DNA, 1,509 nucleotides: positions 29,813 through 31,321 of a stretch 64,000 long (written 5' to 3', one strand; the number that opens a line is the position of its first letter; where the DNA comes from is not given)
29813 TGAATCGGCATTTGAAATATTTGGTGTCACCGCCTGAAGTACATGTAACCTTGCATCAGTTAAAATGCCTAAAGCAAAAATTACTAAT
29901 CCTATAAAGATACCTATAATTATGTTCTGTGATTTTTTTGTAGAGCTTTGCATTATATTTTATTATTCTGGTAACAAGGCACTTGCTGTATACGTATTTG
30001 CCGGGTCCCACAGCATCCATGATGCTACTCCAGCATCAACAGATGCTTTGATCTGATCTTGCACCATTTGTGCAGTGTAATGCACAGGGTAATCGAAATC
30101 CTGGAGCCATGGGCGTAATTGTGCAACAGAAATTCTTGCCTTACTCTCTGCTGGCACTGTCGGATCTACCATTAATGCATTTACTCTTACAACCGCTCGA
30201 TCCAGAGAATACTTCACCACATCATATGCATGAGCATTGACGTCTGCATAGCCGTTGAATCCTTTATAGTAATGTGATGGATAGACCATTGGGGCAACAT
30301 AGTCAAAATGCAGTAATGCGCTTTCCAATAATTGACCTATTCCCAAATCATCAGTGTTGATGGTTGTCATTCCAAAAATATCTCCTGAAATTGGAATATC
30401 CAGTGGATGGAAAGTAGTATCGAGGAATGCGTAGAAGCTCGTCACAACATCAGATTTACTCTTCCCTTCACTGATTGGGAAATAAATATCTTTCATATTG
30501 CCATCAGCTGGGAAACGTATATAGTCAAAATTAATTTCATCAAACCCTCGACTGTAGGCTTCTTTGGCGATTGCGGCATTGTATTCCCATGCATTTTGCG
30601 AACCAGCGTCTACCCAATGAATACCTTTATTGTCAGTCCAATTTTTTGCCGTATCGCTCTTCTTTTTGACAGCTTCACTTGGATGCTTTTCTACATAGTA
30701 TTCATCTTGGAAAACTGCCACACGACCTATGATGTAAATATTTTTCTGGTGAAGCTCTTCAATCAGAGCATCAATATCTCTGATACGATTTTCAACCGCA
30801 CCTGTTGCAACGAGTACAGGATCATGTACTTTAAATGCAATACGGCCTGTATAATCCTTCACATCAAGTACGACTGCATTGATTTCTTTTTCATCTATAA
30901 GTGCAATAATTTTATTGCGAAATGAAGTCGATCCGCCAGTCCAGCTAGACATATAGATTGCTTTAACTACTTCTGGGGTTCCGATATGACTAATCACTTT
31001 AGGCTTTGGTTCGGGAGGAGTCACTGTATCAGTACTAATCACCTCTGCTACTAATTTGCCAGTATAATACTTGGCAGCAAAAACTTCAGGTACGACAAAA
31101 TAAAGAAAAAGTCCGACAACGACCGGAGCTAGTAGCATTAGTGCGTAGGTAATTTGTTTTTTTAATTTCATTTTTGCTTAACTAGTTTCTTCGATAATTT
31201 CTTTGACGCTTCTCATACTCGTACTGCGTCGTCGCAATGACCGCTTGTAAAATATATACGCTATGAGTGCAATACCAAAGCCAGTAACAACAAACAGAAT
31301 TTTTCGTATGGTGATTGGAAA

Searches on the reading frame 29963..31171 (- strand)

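Call 44: search_protein_families(library=pfam, proteins=[window:29963-31171:-], max_evalue=0.00001)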
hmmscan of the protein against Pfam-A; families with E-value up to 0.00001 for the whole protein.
window:29963-31171:- (402 aa): 1 family
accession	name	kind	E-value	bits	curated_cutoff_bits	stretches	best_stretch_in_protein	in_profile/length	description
PF13200.12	DUF4015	-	1.1e-89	301.1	27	1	71-394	1-313/313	Putative glycosyl hydrolase domain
